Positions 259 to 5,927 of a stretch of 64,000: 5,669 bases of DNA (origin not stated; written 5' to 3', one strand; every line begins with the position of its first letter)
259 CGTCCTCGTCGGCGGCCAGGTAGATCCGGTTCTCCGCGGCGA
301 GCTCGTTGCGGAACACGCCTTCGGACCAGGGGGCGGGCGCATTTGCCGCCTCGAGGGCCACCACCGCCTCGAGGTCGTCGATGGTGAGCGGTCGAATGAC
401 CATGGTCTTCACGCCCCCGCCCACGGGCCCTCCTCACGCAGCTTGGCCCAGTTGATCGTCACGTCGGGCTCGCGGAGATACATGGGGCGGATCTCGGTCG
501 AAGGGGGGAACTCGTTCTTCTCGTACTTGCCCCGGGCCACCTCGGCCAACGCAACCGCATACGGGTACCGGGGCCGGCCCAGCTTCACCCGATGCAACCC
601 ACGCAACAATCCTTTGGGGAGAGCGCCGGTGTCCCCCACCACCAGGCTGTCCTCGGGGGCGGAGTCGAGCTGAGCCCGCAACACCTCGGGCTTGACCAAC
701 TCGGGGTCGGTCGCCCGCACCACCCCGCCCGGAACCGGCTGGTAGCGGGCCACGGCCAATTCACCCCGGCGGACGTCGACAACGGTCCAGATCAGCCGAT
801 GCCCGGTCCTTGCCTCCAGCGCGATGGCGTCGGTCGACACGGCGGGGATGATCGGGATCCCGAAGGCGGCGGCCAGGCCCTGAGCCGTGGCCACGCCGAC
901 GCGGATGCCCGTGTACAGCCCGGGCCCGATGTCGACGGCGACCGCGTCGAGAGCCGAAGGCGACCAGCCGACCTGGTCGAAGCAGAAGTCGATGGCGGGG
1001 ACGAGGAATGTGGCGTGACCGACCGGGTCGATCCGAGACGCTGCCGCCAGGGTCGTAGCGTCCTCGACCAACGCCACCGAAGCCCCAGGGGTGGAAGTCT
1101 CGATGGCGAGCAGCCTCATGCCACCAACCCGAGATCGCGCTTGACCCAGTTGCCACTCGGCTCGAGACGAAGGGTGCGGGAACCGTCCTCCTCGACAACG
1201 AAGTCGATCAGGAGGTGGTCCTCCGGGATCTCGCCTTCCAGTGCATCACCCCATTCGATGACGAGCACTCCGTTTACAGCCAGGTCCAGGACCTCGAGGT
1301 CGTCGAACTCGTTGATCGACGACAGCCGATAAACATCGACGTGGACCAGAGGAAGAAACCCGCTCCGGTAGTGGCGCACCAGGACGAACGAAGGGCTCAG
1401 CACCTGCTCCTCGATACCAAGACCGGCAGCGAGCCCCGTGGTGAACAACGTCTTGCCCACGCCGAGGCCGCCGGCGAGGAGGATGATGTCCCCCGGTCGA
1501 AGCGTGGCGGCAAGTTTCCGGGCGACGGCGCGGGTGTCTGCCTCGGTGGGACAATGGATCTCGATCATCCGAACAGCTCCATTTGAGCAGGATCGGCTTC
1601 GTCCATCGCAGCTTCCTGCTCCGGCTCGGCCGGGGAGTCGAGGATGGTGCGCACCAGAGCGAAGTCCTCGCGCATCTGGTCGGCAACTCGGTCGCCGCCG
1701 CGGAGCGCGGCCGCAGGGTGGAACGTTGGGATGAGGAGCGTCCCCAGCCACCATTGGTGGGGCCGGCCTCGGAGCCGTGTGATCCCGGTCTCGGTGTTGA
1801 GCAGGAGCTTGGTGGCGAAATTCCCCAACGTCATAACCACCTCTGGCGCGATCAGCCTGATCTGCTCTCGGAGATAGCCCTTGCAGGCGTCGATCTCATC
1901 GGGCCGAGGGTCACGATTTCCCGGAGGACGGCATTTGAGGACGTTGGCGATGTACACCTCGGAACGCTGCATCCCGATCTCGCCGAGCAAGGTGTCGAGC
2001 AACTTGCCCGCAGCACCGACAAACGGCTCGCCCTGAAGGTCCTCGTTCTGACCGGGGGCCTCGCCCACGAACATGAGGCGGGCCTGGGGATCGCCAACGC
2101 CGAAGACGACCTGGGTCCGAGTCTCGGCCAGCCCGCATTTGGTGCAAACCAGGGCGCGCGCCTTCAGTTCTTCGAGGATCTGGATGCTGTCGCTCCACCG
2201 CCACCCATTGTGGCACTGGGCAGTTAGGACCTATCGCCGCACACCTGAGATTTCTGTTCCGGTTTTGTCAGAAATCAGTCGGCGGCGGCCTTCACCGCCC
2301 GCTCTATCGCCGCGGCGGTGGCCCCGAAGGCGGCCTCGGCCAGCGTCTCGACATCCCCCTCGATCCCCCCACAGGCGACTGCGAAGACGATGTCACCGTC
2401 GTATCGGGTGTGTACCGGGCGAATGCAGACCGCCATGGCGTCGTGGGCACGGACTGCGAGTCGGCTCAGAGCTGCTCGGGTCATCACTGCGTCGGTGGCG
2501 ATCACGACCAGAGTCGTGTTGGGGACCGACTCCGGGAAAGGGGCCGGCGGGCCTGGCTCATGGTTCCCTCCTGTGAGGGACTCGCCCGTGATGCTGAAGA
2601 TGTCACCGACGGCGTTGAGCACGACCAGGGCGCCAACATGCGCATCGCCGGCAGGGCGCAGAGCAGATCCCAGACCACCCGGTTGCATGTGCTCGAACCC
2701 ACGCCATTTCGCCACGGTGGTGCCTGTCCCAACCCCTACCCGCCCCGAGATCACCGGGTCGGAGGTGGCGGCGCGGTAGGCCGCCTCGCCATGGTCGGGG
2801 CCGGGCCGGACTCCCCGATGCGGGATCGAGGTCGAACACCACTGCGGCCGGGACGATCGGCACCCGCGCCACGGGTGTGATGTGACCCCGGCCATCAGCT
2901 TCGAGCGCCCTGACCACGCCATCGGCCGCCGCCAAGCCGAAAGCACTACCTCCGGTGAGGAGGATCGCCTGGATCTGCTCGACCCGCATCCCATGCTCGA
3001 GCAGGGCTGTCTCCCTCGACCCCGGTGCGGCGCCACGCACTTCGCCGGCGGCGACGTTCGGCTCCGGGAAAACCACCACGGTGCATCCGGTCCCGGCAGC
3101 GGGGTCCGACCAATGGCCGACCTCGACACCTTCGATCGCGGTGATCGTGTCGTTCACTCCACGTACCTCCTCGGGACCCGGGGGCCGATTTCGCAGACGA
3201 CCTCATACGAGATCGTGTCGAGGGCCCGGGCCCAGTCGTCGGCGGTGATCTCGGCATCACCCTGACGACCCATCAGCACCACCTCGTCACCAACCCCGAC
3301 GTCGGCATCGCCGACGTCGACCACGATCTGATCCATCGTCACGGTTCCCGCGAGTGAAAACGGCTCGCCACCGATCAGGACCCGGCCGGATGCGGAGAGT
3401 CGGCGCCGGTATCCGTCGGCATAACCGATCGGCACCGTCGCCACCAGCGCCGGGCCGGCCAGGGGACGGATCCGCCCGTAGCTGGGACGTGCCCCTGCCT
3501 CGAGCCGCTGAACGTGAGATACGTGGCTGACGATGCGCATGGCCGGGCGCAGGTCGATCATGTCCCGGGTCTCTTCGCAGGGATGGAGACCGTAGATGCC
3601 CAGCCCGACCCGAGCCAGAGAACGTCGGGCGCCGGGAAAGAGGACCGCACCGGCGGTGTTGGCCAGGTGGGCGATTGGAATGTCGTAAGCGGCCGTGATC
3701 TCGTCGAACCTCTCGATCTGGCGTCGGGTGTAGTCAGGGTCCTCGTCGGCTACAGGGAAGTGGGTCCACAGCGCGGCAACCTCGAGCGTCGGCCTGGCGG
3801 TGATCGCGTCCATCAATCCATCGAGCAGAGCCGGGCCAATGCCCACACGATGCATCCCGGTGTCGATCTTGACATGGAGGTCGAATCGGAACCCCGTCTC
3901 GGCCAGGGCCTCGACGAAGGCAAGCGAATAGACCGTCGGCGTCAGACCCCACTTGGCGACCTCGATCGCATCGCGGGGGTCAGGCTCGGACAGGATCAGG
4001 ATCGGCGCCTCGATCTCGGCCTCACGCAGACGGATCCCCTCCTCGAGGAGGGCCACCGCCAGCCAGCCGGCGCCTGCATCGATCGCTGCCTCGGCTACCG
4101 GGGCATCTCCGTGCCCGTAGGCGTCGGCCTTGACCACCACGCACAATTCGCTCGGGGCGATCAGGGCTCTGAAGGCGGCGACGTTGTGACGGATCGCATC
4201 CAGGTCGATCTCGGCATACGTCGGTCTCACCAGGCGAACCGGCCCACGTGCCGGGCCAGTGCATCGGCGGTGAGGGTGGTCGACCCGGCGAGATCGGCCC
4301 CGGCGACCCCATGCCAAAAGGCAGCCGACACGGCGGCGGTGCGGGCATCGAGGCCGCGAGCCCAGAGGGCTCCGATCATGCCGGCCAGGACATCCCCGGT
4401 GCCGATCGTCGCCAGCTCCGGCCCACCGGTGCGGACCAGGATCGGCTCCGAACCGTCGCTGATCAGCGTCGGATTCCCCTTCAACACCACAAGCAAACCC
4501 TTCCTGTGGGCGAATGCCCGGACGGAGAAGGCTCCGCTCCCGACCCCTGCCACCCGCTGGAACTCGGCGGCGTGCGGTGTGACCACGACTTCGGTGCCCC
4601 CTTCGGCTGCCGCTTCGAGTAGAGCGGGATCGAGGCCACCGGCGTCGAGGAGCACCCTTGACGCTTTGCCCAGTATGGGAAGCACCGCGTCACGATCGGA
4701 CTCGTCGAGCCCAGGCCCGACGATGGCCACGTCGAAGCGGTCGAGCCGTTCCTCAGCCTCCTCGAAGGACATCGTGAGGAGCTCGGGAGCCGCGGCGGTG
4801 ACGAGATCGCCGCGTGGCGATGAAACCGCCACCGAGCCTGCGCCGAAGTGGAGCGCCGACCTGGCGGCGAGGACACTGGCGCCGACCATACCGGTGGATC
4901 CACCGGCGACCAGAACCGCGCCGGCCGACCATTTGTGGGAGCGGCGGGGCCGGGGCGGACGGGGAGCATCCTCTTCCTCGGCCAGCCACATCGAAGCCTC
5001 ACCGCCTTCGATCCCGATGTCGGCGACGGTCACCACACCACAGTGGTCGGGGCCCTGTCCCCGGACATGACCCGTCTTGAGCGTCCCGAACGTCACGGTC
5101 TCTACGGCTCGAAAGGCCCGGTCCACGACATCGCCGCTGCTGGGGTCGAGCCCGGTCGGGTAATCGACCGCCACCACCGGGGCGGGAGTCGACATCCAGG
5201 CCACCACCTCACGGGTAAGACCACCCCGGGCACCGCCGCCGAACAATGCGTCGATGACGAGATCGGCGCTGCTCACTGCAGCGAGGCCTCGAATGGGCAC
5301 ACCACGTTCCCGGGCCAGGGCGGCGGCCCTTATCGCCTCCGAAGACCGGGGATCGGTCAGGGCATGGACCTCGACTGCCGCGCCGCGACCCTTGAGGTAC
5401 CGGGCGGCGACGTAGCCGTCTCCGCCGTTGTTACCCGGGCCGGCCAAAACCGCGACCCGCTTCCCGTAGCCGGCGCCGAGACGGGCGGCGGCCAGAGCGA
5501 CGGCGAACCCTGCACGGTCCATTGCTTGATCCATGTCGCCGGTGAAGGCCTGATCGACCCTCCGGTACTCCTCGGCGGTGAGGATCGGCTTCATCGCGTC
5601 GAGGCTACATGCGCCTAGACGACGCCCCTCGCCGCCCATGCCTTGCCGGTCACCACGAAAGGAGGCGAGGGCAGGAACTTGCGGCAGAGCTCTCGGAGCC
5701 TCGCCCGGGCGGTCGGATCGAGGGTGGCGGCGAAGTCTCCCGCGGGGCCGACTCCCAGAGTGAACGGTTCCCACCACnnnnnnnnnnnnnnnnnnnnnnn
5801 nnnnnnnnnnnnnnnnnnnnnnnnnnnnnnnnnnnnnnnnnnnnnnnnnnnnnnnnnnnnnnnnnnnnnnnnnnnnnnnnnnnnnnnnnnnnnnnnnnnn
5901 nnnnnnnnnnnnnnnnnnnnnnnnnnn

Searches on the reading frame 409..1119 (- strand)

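Call 68: search_protein_families(library=pfam, proteins=[window:409-1119:-], max_evalue=0.001)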
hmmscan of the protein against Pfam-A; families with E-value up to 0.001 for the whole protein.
window:409-1119:- (236 aa): 1 family
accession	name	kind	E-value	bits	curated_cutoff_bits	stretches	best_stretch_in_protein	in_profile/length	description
PF00814.31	TsaD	-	5.2e-21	76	24.8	1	35-146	29-146/264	tRNA N6-adenosine threonylcarbamoyltransferase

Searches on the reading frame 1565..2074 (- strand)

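Call 68: search_protein_families(library=pfam, proteins=[window:1565-2074:-], max_evalue=0.001)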
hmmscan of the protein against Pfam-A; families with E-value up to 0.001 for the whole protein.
window:1565-2074:- (169 aa): 1 family
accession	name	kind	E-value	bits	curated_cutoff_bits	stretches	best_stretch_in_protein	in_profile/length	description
PF03167.25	UDG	-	3.7e-31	108.5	24.3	1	1-129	11-127/141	Uracil DNA glycosylase superfamily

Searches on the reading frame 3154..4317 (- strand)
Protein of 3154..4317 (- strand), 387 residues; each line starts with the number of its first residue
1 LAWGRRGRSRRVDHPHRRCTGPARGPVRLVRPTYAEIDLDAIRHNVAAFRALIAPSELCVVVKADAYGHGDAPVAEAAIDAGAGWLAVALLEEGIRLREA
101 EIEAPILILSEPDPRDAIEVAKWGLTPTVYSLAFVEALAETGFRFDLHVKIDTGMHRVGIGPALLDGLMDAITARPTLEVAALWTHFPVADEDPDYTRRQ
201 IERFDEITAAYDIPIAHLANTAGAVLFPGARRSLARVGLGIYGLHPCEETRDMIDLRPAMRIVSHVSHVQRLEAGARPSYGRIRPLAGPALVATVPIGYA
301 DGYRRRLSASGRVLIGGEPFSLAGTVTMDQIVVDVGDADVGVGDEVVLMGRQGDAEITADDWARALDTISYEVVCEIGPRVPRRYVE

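Call 32: search_protein_families(library=pfam, proteins=[window:3154-4317:-], max_evalue=0.001)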
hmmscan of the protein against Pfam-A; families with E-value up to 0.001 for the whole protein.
window:3154-4317:- (387 aa): 2 families
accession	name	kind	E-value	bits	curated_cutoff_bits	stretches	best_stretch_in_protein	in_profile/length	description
PF01168.26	Ala_racemase_N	-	1.4e-62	211.8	24.1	1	37-246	1-220/220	Alanine racemase, N-terminal domain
PF00842.27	Ala_racemase_C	-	1e-40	138.7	25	1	259-385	1-127/127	Alanine racemase, C-terminal domain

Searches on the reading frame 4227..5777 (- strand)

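Call 32: search_protein_families(library=pfam, proteins=[window:4227-5777:-], max_evalue=0.001)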
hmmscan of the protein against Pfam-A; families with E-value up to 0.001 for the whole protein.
window:4227-5777:- (516 aa): 3 families
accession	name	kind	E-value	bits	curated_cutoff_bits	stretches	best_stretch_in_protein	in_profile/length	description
PF01256.23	Carb_kinase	-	2.6e-36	125.8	27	1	288-503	1-230/242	NAD(P)H-hydrate dehydratase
PF03853.21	YjeF_N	-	5.1e-32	111.6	24.9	1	84-236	3-169/169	YjeF-related protein N-terminus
PF02110.20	HK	-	2.9e-05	24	27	1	419-499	144-225/247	Hydroxyethylthiazole kinase family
